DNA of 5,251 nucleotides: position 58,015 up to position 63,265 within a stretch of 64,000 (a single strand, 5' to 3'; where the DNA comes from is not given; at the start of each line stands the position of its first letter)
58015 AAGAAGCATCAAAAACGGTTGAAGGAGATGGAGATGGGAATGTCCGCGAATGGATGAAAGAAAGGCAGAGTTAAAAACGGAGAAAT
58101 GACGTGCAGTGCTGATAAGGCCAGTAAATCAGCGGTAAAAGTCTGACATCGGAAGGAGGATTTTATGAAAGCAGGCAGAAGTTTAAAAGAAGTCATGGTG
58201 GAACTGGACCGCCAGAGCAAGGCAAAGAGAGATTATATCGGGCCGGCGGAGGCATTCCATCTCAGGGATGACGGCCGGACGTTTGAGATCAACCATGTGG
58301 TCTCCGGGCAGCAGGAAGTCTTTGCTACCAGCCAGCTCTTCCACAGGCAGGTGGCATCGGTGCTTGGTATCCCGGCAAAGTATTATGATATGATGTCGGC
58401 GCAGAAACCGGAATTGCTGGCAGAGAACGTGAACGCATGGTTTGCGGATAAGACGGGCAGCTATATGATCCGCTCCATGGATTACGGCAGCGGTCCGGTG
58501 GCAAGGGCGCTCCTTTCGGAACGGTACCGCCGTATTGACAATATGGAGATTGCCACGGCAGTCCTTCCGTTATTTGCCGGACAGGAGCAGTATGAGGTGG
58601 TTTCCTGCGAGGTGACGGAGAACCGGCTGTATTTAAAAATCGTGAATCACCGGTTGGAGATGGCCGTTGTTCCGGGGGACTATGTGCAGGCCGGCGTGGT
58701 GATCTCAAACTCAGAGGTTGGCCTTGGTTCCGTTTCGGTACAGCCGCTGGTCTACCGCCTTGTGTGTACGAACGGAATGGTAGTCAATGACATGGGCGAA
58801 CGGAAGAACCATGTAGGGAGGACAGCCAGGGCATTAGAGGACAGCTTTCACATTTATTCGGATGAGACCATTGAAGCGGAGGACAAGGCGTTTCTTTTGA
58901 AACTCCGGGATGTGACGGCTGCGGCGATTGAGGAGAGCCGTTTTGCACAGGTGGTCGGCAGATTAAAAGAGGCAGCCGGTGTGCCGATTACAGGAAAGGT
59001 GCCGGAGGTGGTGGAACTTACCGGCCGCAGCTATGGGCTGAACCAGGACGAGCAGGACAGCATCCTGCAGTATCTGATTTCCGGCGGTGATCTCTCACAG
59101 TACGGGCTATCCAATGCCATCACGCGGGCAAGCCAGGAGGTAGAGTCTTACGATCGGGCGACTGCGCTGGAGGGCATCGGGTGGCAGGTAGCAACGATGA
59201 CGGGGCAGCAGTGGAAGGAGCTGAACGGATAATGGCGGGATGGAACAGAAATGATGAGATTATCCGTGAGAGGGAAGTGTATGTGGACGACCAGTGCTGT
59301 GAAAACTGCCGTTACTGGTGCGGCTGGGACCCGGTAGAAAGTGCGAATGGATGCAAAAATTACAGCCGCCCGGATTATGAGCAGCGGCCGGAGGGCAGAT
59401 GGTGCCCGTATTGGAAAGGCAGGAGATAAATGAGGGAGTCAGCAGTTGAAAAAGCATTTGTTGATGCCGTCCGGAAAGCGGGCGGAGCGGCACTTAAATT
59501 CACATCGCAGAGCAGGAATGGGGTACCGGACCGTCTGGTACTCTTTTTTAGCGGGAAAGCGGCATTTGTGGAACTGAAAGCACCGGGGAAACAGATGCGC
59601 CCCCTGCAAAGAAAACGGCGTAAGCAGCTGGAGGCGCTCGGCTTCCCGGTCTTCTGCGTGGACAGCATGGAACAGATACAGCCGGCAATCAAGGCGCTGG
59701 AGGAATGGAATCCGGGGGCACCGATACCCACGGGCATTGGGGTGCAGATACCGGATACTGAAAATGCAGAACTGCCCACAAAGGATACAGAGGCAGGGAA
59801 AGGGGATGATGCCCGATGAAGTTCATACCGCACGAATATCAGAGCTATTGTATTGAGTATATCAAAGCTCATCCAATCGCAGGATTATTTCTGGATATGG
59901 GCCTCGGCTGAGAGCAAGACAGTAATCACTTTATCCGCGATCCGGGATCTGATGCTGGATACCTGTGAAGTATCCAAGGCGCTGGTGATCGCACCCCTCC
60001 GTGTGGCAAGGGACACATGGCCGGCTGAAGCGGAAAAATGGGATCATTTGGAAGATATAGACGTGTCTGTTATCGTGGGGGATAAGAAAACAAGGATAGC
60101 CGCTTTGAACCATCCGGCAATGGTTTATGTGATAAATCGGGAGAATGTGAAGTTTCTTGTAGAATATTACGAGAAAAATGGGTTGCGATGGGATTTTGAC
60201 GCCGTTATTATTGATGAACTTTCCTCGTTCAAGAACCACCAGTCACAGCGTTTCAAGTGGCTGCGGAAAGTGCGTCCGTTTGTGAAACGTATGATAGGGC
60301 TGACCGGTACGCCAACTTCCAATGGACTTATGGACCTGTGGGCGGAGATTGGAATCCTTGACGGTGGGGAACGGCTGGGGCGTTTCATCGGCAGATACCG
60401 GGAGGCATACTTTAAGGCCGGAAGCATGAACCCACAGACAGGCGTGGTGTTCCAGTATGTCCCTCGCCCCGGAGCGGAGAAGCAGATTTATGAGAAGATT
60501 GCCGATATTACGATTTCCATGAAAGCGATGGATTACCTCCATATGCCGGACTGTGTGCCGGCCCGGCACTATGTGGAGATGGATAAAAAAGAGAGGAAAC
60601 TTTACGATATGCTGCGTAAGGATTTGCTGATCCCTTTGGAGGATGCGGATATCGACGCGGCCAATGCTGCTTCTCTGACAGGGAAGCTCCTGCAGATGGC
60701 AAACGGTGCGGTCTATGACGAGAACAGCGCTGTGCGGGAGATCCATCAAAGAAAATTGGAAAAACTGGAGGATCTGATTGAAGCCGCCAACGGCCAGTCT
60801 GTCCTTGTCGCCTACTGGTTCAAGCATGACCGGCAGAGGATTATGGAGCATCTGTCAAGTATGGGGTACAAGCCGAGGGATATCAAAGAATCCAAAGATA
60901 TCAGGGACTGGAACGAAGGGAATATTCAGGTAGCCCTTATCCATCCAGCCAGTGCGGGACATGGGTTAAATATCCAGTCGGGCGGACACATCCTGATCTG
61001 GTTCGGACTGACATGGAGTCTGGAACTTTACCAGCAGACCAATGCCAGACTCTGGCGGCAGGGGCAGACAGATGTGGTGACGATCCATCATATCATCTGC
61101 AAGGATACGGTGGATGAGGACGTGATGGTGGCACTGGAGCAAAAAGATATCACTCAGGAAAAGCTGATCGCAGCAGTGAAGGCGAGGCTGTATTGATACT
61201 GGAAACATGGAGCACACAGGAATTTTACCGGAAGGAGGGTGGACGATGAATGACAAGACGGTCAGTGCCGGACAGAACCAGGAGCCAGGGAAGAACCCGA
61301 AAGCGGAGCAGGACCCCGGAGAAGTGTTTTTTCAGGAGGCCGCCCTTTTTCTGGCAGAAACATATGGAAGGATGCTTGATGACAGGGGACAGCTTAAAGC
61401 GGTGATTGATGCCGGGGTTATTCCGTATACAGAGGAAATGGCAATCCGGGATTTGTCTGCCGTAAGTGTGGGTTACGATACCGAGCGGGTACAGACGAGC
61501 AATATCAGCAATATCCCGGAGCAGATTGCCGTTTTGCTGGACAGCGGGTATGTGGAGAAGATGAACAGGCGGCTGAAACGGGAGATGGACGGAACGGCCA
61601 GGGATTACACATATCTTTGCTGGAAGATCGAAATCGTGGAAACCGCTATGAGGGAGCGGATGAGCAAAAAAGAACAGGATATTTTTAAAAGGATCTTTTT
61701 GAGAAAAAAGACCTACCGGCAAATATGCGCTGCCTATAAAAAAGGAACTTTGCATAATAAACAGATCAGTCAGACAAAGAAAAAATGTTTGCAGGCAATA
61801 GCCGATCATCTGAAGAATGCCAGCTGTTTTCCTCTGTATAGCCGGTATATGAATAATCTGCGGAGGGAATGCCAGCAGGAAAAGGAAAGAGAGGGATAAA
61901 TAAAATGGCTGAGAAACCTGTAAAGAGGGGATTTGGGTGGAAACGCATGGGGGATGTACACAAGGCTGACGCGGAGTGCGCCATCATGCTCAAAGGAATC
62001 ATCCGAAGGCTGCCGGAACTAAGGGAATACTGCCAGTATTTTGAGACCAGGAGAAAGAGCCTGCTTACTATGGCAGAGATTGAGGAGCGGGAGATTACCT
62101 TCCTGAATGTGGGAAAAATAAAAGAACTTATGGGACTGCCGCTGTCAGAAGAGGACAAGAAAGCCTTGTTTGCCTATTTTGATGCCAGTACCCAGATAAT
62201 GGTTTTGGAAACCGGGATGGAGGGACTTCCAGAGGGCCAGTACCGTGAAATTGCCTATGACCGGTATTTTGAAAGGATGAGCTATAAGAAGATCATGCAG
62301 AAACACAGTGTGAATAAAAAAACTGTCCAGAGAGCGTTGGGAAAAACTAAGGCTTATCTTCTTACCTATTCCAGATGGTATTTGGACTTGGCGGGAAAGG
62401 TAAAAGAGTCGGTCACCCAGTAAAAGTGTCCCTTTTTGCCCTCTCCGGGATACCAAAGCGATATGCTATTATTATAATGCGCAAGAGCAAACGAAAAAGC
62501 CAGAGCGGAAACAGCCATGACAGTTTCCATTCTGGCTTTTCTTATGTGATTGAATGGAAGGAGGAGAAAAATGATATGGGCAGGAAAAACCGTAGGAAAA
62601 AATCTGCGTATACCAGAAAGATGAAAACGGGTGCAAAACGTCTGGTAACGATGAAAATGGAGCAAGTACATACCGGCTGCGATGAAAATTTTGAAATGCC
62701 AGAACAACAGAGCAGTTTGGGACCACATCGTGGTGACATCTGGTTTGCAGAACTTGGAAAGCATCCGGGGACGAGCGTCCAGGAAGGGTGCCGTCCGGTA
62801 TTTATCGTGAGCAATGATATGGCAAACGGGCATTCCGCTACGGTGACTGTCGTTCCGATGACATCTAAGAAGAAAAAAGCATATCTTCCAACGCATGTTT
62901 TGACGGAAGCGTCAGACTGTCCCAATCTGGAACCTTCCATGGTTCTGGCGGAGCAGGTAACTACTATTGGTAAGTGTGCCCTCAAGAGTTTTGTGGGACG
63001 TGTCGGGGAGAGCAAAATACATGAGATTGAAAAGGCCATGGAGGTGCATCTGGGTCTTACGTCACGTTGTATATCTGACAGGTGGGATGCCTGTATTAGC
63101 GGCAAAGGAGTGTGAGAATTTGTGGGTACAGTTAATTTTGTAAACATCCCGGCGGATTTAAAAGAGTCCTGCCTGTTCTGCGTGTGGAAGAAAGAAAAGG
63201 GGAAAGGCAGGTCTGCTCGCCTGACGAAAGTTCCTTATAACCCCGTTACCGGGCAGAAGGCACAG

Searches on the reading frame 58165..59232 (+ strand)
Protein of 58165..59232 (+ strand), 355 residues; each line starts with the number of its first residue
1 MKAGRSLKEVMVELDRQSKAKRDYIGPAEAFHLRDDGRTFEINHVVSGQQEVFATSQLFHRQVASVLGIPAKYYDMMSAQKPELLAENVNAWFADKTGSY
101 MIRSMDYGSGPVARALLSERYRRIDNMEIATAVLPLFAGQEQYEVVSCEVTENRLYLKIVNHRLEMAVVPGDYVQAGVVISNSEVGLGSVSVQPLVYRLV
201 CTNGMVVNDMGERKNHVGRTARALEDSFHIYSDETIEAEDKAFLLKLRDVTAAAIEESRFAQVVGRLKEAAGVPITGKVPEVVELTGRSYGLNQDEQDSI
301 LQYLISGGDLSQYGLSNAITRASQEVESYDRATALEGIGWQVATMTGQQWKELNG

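Call 43: search_protein_families(library=pfam, proteins=[window:58165-59232:+], max_evalue=0.001)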
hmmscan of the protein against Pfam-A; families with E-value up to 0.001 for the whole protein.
window:58165-59232:+ (355 aa): 1 family
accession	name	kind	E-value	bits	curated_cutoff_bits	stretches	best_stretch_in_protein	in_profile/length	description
PF06067.16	DUF932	-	2.2e-07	31.4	23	1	117-217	5-108/227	Domain of unknown function (DUF932)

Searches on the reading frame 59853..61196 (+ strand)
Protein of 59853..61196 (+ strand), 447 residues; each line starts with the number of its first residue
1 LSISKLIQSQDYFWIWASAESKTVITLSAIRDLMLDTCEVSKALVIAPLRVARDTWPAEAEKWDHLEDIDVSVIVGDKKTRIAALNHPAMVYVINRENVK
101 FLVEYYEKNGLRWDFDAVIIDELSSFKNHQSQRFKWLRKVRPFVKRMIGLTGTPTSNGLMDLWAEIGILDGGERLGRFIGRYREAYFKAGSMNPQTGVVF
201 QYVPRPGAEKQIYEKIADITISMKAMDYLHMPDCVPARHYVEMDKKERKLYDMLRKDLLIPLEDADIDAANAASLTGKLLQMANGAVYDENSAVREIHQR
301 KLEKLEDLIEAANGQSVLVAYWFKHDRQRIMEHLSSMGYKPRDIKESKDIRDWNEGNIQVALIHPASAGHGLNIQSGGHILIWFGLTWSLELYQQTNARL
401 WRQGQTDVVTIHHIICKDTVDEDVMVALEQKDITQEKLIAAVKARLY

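Call 43: search_protein_families(library=pfam, proteins=[window:59853-61196:+], max_evalue=0.001)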
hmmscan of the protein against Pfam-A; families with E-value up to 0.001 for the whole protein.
window:59853-61196:+ (447 aa): 3 families
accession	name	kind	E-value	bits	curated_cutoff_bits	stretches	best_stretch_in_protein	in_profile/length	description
PF00176.29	SNF2-rel_dom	-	3.4e-16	59.6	24.9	1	22-164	30-173/290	SNF2-related domain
PF00271.37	Helicase_C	-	3.8e-05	24.3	23.5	1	301-404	2-110/110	Helicase conserved C-terminal domain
PF00270.35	DEAD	-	5.5e-05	23.4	26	1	5-156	10-162/167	DEAD/DEAH box helicase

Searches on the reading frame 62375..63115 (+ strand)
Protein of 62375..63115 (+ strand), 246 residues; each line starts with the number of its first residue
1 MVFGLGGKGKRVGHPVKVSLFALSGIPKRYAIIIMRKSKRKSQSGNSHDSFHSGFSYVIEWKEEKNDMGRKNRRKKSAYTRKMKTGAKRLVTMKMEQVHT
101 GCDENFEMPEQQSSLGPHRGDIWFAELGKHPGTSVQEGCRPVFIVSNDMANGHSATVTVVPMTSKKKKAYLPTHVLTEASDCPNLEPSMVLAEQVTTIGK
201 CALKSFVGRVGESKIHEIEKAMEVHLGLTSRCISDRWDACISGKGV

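Call 43: search_protein_families(library=pfam, proteins=[window:62375-63115:+], max_evalue=0.001)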
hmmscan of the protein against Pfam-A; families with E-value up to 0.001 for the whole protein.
window:62375-63115:+ (246 aa): 1 family
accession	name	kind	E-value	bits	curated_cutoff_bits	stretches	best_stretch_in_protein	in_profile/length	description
PF02452.23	PemK_toxin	-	2.8e-21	76.2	23.1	1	119-223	2-106/109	PemK-like, MazF-like toxin of type II toxin-antitoxin system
